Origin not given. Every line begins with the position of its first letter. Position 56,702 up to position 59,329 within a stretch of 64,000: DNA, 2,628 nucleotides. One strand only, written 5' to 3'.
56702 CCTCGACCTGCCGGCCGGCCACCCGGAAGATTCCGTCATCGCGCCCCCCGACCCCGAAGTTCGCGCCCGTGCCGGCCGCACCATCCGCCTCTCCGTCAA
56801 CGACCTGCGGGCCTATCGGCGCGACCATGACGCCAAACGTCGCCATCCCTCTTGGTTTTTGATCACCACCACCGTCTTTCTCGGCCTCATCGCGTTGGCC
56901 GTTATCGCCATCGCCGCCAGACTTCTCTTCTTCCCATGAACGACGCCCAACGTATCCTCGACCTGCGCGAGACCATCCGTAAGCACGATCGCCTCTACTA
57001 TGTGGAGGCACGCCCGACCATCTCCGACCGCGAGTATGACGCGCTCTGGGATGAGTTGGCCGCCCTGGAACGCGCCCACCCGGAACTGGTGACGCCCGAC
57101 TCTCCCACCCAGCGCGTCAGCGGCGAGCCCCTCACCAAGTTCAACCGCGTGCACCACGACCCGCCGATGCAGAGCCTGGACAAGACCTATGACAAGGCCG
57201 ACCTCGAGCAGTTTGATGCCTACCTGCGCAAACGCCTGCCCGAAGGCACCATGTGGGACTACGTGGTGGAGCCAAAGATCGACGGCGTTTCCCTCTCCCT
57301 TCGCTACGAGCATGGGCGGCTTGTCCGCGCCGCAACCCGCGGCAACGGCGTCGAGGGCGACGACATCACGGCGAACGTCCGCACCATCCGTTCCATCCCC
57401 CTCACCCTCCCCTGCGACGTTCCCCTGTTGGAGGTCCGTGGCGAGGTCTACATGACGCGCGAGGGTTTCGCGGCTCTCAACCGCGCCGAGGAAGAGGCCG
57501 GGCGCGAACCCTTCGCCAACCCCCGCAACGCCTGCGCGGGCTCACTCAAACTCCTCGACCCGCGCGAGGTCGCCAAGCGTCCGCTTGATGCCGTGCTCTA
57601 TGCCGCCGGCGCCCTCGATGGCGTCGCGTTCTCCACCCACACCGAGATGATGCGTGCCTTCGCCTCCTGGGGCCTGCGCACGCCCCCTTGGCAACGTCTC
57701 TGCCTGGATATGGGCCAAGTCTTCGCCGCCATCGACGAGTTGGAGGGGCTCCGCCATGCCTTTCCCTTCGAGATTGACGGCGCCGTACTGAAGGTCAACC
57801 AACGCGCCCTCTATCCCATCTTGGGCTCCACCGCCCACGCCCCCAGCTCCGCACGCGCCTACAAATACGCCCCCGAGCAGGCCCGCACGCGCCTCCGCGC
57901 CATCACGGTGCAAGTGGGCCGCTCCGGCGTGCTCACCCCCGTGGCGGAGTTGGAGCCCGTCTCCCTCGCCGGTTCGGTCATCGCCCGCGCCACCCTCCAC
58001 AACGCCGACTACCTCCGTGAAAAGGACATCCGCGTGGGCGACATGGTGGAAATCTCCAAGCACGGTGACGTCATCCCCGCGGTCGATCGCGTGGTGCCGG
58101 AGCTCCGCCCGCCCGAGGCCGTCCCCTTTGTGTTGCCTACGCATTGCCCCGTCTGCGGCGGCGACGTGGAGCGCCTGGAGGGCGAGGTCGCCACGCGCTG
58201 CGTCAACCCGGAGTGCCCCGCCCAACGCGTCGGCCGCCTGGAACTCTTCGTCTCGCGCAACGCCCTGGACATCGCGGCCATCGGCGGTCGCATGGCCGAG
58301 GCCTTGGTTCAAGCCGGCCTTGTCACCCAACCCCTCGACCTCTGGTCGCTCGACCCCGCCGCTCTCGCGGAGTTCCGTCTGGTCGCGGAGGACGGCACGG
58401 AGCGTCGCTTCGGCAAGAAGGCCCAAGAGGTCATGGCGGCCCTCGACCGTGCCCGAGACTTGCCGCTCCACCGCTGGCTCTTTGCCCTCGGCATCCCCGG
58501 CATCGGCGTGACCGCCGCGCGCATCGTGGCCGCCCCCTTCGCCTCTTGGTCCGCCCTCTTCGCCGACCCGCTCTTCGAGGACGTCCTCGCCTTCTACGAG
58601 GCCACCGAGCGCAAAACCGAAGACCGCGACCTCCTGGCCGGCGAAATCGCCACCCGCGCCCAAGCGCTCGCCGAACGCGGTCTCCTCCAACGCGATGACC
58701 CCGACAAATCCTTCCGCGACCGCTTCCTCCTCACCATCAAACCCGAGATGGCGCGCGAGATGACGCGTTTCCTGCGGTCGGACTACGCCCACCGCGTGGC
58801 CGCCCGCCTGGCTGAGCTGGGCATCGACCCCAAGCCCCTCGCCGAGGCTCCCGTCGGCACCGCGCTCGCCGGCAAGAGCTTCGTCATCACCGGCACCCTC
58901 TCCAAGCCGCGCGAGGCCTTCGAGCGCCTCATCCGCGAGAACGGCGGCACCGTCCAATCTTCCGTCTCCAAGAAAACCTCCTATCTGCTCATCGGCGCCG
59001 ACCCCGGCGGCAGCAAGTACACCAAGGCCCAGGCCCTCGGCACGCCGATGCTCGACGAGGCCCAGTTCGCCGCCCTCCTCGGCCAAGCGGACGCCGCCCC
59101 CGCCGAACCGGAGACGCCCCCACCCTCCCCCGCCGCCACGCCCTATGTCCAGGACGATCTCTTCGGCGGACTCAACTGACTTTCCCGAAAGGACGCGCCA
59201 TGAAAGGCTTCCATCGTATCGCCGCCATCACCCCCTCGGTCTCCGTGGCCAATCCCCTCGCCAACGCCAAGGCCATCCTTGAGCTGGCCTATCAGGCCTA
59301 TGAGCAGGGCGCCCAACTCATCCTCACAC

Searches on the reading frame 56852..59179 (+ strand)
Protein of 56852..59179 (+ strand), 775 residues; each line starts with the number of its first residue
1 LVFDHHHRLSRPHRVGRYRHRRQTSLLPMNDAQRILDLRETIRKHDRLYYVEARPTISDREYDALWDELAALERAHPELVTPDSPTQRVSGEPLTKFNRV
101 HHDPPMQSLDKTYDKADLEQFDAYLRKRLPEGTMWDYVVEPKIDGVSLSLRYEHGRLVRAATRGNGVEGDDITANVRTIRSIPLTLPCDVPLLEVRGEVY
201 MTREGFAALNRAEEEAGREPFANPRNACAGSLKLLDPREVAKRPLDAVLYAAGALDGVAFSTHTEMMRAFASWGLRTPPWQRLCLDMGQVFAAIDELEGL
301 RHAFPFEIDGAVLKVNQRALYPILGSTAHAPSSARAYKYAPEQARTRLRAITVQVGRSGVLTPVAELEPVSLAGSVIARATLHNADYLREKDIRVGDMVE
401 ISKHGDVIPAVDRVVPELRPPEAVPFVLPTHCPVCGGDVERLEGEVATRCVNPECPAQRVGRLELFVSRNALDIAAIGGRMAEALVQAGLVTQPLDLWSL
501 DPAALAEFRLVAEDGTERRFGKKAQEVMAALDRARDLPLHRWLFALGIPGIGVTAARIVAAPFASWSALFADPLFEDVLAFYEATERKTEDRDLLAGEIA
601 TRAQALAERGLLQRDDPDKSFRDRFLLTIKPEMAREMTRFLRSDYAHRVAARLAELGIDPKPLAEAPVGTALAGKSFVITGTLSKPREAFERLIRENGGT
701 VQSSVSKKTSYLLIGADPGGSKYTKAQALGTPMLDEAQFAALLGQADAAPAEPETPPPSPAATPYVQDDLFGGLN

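Call 53: search_protein_families(library=pfam, proteins=[window:56852-59179:+], max_evalue=0.00001)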
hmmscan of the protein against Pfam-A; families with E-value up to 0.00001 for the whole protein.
window:56852-59179:+ (775 aa): 6 families
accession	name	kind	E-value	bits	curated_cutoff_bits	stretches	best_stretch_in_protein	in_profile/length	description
PF01653.23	DNA_ligase_aden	-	2.4e-80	270.1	27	1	95-342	2-253/253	NAD-dependent DNA ligase adenylation domain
PF03120.22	DNA_ligase_OB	-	2.3e-31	107.9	32.9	1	346-421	2-77/79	NAD-dependent DNA ligase OB-fold domain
PF00533.33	BRCT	-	1.1e-13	51.7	21.3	1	670-741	4-76/78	BRCA1 C Terminus (BRCT) domain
PF03119.21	DNA_ligase_ZBD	-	2.5e-11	43.7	25.8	1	431-457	1-27/27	NAD-dependent DNA ligase C4 zinc finger domain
PF22745.1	Nlig-Ia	-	3.5e-07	31.2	27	1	34-81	5-52/92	DNA ligase-like, N-terminal NAD+-binding domain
PF12738.14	PTCB-BRCT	-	1.5e-06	28.6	22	1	679-733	5-58/63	twin BRCT domain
